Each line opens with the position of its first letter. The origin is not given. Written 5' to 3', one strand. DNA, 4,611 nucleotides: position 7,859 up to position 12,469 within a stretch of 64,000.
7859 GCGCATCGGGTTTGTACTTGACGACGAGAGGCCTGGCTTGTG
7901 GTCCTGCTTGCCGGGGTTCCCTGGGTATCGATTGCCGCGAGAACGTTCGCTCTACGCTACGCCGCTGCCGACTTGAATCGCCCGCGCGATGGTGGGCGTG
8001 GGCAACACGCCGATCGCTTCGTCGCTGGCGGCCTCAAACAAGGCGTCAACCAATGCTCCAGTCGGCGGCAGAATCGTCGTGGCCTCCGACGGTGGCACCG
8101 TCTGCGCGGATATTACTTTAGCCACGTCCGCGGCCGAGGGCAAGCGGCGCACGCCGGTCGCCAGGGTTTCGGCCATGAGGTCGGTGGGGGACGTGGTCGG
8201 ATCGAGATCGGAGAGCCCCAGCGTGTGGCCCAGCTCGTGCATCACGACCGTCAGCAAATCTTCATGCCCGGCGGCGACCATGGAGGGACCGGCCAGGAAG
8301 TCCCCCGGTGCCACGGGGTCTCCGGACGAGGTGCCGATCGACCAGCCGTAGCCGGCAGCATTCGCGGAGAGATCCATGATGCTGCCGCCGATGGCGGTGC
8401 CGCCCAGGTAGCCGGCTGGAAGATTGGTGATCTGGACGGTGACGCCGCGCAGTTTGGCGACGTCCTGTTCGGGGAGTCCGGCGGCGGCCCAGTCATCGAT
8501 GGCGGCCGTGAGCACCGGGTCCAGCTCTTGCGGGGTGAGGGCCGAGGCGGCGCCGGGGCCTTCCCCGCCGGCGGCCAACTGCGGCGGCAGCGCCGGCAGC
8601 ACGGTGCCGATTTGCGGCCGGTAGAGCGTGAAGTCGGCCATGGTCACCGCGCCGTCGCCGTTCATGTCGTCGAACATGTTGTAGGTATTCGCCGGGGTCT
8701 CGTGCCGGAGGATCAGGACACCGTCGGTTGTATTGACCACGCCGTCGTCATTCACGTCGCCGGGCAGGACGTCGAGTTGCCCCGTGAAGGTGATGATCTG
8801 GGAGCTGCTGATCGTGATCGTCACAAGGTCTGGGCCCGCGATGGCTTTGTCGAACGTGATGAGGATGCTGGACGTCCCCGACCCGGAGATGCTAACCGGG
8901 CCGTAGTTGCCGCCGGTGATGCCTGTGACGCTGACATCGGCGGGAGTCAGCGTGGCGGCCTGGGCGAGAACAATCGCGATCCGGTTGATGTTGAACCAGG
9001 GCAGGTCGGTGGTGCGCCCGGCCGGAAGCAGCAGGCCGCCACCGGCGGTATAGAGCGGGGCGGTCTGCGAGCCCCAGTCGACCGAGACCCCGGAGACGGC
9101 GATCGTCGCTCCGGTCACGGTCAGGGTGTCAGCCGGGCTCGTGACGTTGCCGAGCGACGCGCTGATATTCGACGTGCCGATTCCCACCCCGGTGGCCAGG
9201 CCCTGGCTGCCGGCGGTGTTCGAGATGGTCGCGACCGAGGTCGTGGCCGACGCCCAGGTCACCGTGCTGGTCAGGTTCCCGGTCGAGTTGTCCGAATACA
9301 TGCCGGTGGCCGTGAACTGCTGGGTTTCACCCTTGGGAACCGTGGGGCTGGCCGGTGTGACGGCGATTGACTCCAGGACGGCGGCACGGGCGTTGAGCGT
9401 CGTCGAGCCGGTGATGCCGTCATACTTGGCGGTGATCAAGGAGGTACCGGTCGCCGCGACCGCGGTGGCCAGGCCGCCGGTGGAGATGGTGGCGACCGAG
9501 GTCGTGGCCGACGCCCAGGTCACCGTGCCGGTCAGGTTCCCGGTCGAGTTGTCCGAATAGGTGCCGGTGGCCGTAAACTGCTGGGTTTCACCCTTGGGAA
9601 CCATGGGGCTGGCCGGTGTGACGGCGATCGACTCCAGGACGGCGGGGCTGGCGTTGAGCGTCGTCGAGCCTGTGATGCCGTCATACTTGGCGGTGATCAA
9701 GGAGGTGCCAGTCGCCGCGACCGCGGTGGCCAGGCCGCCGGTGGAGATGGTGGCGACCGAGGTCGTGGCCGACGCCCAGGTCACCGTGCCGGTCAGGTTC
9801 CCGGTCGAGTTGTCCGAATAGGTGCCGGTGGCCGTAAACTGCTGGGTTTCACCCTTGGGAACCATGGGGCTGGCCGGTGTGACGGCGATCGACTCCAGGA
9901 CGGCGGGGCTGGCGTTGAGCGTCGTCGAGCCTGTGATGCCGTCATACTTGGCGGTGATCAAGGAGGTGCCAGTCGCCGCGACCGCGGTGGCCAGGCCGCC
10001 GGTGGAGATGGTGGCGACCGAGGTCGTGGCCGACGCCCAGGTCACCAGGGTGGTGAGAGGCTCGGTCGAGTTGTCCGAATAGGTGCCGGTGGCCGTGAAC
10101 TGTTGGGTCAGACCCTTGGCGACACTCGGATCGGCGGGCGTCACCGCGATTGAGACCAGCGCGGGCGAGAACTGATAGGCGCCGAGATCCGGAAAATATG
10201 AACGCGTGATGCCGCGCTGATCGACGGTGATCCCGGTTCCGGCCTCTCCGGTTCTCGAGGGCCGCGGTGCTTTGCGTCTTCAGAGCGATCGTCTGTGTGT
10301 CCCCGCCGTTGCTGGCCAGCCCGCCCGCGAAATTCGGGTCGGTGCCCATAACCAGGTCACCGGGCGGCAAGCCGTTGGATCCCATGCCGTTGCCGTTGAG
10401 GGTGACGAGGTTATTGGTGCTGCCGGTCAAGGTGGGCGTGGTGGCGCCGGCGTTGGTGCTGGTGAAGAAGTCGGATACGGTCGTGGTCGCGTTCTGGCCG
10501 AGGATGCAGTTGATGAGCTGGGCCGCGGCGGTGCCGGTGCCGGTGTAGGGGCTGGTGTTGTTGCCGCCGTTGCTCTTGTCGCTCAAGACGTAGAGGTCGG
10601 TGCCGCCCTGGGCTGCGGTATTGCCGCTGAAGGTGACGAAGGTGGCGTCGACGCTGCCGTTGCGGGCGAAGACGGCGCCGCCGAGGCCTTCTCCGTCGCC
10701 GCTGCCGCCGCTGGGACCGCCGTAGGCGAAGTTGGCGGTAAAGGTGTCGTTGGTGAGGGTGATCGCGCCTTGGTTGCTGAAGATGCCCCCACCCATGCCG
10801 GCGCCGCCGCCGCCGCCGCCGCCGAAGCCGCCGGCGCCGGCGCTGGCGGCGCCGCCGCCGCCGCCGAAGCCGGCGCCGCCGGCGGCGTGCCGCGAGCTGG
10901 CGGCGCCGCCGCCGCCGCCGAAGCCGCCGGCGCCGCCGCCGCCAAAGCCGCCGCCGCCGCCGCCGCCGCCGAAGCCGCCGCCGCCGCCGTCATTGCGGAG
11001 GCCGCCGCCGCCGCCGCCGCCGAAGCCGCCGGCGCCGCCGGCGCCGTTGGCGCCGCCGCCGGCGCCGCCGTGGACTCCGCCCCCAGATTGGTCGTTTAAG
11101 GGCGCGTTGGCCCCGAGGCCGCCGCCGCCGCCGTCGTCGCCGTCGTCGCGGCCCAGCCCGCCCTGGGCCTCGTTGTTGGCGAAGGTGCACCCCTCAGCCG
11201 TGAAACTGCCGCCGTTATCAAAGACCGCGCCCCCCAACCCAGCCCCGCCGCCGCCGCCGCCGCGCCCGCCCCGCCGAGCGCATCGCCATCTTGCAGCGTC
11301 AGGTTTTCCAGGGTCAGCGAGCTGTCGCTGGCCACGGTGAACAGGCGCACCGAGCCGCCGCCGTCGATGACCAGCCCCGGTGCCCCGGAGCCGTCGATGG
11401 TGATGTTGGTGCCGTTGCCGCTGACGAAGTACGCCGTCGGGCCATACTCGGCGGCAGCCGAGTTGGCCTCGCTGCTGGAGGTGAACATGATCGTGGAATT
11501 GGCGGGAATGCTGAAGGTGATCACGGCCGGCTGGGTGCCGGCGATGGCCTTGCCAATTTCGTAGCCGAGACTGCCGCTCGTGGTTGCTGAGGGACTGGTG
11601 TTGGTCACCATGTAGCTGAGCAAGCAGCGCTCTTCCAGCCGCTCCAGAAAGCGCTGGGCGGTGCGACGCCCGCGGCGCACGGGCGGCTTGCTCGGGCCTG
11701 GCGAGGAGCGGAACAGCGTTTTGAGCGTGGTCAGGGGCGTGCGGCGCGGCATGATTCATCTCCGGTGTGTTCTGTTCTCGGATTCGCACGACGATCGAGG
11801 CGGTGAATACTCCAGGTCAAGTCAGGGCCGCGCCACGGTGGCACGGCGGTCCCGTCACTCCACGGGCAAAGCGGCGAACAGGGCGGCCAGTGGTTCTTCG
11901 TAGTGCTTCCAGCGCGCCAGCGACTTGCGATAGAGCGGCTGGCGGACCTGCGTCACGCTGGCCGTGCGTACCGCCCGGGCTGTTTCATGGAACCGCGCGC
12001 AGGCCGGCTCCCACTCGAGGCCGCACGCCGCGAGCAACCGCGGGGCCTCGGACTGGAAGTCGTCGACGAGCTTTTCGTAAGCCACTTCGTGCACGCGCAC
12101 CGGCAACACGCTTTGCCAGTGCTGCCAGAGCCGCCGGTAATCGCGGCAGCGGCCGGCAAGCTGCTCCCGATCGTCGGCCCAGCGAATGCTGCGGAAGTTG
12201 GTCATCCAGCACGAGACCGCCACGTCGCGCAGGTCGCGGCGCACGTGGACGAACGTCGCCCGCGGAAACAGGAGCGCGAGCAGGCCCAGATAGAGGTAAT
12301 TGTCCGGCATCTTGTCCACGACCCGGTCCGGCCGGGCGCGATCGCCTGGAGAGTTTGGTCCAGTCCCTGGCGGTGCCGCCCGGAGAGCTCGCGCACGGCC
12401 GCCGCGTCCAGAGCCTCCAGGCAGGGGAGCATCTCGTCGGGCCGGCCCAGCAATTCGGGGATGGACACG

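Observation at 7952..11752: ~1,260-aa secreted giant: planctomycete N-terminal motif, Chlamydia-Pmp-like GGA/FxxN repeats around poly-Gly tracts, 5 Ig-like domains (three as near-perfect 261-bp tandem units), dockerin-like pair, C-terminal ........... metzincin-like domain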

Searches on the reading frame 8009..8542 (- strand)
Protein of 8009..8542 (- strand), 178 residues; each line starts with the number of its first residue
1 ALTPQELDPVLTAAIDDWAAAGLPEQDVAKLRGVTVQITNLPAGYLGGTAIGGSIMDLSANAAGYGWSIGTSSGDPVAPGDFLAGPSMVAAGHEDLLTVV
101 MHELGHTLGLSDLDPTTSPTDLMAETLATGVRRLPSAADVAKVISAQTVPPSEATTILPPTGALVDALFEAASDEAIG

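Call 22: find_homologous_proteins(query=window:8009-8542:-, max_evalue=0.001)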
Query seq(178 aa) (178 aa): 144 proteins with E <= 0.001 among 741 candidates; the best 120 are listed.
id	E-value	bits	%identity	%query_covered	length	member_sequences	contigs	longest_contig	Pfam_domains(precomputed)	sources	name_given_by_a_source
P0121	4.9e-62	227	70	95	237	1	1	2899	-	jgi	jgi:hypothetical protein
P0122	7.9e-56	207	73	81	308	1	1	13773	PF00404.25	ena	-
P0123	1.4e-52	196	67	86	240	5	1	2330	-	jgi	jgi:hypothetical protein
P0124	3.1e-51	192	67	86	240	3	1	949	-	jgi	jgi:hypothetical protein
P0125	6.9e-50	187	66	90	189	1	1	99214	-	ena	-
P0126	3.9e-49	185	69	75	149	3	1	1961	-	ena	-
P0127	1.4e-47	180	60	89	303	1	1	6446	PF00404.25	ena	-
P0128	4.9e-47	178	90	57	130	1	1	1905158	-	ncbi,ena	-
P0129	3.5e-46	175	58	99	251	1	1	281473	-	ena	-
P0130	9.2e-46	174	56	94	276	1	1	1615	-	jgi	jgi:hypothetical protein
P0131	9.2e-46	174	66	82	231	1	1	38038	-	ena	-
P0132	3.8e-45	172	58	99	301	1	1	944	-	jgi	jgi:hypothetical protein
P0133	7.9e-44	168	61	83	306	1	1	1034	PF00404.25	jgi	jgi:hypothetical protein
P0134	3.9e-41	159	54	96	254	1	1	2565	-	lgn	-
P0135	2.6e-38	150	55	86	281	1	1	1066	-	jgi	jgi:hypothetical protein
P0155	1.2e-21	95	43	82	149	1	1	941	PF00413.31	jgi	jgi:large repetitive protein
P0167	1.8e-19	88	44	81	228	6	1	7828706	PF00413.31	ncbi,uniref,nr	ncbi:hypothetical protein Enr10x_14220 [Gimesia panareensis]|uniref:Peptidase M10 metallopeptidase d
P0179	6.4e-17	80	50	60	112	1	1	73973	PF00413.31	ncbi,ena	-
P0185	6.0e-16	77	41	78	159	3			PF00413.31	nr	nr:matrixin family metalloprotease [Planctomycetota bacterium]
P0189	9.0e-16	76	41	92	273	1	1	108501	PF00413.31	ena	-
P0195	4.0e-15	74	41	75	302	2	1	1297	PF00413.31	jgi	jgi:hypothetical protein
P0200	8.2e-15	73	39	82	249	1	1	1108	PF00413.31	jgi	jgi:hypothetical protein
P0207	2.4e-14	72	48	58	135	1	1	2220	PF00413.31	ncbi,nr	ncbi:MAG TPA: matrixin family metalloprotease, partial [Pirellulaceae bacterium]|nr:matrixin family 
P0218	5.7e-13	67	37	88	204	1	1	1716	PF00413.31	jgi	jgi:hypothetical protein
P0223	1.4e-12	66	39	76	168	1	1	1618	PF00413.31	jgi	jgi:predicted Zn-dependent protease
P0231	2.2e-11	62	44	61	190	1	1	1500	PF00413.31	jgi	jgi:hypothetical protein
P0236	5.5e-11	61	35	81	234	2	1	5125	PF00413.31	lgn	-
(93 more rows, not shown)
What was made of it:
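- On Matrixin (Pfam PF00413 Peptidase_M10): Some homologues do carry PF00413 or are named "matrixin family" (call 22).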

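Call 23: search_solved_structures(query=window:8009-8542:-, max_evalue=10, show_alignments=3)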
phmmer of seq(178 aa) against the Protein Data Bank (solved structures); distinct sequences matched with E-value up to 10: 2.
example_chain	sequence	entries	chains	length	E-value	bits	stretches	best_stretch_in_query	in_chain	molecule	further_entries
1rm8_A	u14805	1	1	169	0.29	14.3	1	94-124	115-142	Matrix metalloproteinase-16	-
6x1w_H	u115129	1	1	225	1.1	12.4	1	29-149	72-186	SC56-2 Heavy chain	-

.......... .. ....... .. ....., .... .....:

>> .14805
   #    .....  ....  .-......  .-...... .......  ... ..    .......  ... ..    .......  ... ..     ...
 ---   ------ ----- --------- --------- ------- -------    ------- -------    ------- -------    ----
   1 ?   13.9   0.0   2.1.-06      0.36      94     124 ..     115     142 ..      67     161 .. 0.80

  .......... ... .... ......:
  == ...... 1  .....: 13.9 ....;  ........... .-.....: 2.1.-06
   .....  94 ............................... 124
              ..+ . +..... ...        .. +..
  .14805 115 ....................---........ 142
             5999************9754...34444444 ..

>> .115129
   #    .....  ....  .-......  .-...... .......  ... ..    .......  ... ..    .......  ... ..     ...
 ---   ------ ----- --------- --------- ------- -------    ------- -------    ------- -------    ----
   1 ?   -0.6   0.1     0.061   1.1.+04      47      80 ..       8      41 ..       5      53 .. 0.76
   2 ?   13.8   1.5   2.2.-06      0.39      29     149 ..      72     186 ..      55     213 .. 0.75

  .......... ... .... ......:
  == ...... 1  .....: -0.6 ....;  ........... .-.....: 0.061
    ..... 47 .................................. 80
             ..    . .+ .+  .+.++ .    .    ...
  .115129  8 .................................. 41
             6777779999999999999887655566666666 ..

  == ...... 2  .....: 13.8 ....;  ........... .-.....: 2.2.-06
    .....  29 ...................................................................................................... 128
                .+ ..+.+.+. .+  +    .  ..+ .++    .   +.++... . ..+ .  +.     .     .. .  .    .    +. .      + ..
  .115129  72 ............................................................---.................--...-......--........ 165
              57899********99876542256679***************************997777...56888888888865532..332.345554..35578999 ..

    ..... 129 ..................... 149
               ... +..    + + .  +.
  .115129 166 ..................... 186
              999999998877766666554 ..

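Call 24: find_encoding_contigs(protein=P0128, flank=10000, max_places=4)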
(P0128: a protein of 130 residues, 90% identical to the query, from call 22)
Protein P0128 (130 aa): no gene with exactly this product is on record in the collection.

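Call 36: predict_structure(alignment_id=A1)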
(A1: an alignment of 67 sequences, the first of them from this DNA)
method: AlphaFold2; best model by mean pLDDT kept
length: 178 residues; sequences in the alignment: 67
mean_pLDDT: 86.5   pTM: 0.78
mean pLDDT of the five models: 86.5, 86.3, 85.7, 84.9, 84.3
residues with pLDDT >= 90: 120; 70-90: 19; 50-70: 37; < 50: 2
segments of 3 or more residues with pLDDT < 50: none
pLDDT, mean of each block of 10 residues (from residue 1): 95 97 98 98 97 98 94 68 56 93 98 96 93 94 91 71 57 55
secondary structure, 60 per line:
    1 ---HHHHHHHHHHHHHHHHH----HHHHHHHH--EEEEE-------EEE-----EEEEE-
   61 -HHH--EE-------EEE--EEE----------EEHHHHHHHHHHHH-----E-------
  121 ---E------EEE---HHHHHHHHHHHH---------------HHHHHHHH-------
elements in order: H4-20 H25-32 E35-39 E47-49 E55-59 E76-78 E81-83 H96-107 E131-133 H137-148 H164-171
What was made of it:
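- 7955..8542 (-): C-terminal snapalysin-like metzincin domain. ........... at 8207-8239 and Met-turn DLMAETL at 8162-8182. AF2 model pLDDT 86.5 (call 36).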

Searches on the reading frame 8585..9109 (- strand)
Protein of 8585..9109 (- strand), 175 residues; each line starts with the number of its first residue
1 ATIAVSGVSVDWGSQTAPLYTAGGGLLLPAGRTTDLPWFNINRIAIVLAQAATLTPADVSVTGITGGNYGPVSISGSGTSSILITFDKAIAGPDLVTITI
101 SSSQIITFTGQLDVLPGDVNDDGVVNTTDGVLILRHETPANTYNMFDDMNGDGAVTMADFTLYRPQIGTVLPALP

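Call 66: search_solved_structures(query=A3, max_evalue=10, show_alignments=2)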
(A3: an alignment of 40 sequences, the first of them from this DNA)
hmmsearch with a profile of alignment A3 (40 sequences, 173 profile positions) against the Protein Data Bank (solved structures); distinct sequences matched with E-value up to 10: 60.
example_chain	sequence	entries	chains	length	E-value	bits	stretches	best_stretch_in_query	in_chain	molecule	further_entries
2mte_A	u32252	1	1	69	5.4e-09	38.9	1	113-169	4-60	Cellulose 1,4-beta-cellobiosidase (reducing end) CelS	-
1daq_A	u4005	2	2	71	5.8e-09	38.8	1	113-169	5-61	ENDOGLUCANASE SS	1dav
6kg9_A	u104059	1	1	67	9.5e-09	38.1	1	115-168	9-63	And cellulose-binding endoglucanase family 9 CelL ortholog dockerin domain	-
6kgc_B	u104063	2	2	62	2.5e-08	36.8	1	115-167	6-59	And cellulose-binding endoglucanase family 9 CelL ortholog dockerin domain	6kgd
6kge_D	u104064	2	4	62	3.7e-08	36.2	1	115-167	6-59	And cellulose-binding endoglucanase family 9 CelL ortholog dockerin domain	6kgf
4fl4_A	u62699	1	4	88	4.2e-08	36.1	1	115-165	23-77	Glycoside hydrolase family 9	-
4cj0_A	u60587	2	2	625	6.2e-08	35.5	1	111-165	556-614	ENDOGLUCANASE D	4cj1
1clc_A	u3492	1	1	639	6.3e-08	35.5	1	111-165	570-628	ENDOGLUCANASE CELD; EC: 3.2.1.4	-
3ul4_B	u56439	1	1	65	8.5e-07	31.8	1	111-166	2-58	Cellulosome enzyme, dockerin type I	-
8x39_A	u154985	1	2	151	1e-06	31.5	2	115-169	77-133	Serine protease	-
8x3a_A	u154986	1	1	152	1.1e-06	31.5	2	115-169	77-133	Serine protease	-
2ccl_B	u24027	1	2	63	1.4e-06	31.1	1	112-164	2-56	ENDO-1,4-BETA-XYLANASE Y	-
1ohz_B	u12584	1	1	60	9.4e-06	28.4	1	115-164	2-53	ENDO-1,4-BETA-XYLANASE Y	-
4dh2_B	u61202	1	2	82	9.6e-06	28.4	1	115-165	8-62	Dockerin type 1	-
4uyp_B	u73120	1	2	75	3.1e-05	26.7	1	115-166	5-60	Cellulosomal scaffoldin adaptor protein B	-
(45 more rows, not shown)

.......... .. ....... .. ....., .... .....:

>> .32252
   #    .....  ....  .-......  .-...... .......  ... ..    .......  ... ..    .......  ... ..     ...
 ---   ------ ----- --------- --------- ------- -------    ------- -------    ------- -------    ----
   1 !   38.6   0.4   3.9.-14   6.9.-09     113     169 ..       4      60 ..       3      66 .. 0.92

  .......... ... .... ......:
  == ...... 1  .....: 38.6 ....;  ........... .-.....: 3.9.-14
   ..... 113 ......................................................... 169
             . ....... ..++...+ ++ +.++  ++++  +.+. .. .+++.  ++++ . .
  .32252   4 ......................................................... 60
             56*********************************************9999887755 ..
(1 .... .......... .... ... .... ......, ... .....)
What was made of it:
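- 8624..8764 (-): Dockerin with two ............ calcium loops (8723-8761 and 8633-8671). The family profile hits solved dockerins, e.g. CelS 2mte at E 5e-9 (call 66).
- On Dockerin (Pfam PF00404 Dockerin_1): The profile of 40 homologues hits solved dockerins at E 5e-9 (call 66).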

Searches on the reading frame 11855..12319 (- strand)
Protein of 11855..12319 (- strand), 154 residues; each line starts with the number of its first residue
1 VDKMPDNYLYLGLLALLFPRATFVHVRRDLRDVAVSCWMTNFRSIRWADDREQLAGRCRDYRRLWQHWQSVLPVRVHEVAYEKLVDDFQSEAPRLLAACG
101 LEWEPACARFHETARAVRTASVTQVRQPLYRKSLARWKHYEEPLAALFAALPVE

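Call 13: search_protein_families(library=pfam, proteins=[window:11855-12319:-], max_evalue=0.1)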
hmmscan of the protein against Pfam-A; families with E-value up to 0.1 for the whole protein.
window:11855-12319:- (154 aa): 2 families
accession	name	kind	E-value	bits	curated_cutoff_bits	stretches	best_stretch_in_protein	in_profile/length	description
PF13469.12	Sulfotransfer_3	-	9.3e-25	88.6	27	1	2-105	106-216/216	Sulfotransferase family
PF00685.33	Sulfotransfer_1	-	8.9e-05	22.4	22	1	15-104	85-184/255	Sulfotransferase domain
